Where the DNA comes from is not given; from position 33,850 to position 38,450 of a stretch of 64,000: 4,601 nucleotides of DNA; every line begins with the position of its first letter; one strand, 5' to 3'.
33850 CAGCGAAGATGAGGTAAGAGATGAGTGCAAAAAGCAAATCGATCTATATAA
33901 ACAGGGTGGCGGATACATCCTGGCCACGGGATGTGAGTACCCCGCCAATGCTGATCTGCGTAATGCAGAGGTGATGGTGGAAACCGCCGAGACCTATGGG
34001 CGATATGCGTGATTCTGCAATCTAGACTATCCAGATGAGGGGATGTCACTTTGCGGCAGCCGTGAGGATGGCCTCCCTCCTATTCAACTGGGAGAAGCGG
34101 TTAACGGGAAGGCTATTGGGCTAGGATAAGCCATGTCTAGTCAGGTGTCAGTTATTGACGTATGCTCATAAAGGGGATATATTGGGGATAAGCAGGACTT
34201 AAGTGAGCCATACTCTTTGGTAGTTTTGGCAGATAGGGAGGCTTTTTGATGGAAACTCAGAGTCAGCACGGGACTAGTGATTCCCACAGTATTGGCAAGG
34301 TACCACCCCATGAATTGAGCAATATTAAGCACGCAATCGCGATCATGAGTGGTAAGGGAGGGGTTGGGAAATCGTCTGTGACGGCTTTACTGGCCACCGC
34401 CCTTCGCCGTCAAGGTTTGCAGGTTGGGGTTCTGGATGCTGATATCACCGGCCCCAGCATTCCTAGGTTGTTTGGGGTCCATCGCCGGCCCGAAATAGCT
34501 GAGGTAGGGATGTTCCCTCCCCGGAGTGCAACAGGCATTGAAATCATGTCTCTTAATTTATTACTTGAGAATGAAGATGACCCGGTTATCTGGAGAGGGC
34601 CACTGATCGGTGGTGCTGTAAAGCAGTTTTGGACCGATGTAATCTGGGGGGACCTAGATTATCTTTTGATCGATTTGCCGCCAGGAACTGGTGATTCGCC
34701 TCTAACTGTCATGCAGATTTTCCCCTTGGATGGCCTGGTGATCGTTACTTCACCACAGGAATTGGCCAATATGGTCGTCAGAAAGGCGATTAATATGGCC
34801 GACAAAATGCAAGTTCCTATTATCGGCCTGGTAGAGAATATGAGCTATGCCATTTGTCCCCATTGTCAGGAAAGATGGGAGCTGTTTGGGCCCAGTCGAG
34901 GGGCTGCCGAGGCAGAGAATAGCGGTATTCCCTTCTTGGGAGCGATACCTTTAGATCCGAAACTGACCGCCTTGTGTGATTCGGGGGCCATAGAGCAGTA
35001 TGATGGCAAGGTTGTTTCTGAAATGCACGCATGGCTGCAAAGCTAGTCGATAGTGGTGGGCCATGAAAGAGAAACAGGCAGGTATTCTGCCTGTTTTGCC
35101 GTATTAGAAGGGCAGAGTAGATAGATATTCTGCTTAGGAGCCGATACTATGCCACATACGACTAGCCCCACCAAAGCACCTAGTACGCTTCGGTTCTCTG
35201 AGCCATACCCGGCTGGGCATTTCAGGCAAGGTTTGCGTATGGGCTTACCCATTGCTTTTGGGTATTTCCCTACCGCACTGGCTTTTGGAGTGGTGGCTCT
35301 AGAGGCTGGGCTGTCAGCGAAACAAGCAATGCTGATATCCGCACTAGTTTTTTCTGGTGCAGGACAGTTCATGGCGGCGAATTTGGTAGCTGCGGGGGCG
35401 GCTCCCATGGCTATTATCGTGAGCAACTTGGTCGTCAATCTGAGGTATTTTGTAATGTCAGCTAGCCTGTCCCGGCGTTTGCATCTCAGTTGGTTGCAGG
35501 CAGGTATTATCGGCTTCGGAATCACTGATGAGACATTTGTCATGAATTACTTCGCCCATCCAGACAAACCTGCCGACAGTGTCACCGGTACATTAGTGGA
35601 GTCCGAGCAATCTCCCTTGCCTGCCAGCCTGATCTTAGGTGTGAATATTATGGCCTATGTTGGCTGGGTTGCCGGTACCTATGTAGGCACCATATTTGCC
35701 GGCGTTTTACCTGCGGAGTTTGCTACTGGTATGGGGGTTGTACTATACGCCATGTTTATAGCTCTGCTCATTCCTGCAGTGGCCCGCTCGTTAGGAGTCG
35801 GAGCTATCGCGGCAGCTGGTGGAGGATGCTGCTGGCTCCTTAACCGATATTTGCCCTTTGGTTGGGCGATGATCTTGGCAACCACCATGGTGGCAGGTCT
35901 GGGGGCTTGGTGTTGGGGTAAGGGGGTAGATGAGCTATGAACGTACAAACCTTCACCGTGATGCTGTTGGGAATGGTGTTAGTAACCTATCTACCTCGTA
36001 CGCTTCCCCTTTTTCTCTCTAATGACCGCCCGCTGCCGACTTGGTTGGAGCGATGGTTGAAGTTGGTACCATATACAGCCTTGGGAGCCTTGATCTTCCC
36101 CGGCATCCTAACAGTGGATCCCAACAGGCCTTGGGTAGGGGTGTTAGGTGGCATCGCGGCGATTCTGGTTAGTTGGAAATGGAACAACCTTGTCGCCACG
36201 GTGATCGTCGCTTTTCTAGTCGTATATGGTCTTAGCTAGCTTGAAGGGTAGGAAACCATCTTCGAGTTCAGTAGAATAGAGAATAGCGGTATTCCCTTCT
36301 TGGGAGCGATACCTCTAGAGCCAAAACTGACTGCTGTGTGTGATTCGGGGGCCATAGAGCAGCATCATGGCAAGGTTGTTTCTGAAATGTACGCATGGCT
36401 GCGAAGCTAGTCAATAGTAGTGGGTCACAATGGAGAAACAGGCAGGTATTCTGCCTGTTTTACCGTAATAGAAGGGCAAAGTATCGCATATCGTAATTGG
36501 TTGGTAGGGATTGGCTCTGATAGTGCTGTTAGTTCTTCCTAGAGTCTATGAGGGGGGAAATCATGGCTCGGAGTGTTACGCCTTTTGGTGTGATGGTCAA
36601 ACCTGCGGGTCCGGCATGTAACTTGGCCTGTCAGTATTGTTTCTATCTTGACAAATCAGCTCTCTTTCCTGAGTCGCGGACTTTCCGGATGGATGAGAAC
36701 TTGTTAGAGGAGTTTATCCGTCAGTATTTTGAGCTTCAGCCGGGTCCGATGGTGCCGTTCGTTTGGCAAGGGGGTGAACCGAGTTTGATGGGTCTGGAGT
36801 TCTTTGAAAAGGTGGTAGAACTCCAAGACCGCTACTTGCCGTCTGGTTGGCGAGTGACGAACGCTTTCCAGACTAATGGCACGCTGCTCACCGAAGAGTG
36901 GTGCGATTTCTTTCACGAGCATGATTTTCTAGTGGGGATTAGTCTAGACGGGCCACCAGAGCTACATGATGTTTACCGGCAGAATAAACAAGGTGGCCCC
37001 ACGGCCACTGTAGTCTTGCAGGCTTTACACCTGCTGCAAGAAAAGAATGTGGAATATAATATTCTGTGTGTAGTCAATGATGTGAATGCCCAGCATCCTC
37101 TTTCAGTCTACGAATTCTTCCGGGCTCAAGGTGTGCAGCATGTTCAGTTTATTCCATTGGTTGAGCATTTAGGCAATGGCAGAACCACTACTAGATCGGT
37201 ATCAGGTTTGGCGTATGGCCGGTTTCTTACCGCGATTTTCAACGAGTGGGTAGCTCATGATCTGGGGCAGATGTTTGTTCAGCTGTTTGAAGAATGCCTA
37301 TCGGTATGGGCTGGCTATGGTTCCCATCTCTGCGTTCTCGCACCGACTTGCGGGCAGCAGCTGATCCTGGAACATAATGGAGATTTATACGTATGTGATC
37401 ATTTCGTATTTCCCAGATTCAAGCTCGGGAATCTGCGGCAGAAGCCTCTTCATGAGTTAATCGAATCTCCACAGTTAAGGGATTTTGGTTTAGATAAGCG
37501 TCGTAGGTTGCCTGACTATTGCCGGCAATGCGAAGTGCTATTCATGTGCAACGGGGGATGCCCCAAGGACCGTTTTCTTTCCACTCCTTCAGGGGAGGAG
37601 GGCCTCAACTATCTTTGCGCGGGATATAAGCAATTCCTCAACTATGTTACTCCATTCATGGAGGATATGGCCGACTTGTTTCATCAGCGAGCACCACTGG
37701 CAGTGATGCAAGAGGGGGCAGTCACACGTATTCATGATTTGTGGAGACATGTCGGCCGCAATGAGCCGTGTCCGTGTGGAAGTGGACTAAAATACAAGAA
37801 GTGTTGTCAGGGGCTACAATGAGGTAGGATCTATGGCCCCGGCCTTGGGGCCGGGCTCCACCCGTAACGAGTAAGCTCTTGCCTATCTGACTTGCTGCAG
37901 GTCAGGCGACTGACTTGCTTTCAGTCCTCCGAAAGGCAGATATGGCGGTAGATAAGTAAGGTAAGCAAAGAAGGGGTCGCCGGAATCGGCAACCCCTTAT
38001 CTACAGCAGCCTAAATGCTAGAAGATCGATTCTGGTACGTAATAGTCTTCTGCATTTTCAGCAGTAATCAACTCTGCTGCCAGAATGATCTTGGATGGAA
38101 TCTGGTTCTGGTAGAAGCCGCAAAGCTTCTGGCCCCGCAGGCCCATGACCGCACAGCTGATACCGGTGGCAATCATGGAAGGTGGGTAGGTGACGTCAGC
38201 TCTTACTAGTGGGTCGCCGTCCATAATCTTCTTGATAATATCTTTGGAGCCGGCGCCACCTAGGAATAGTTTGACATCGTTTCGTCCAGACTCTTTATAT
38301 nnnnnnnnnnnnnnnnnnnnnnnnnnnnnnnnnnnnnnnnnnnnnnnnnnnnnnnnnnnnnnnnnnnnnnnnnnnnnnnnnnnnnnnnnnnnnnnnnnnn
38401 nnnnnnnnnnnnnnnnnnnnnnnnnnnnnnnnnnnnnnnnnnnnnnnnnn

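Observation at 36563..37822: Orphan anSME-like radical SAM/SPASM maturase fused to a C-terminal SEC-C zinc motif, with no sulfatase or precursor peptide nearby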

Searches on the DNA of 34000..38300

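Call 52: search_rna_families(source=window, start=34000, end=38300, threshold=evalue, max_evalue=1)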
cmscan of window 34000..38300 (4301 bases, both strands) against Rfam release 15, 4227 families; matches with E-value up to 1: 0.
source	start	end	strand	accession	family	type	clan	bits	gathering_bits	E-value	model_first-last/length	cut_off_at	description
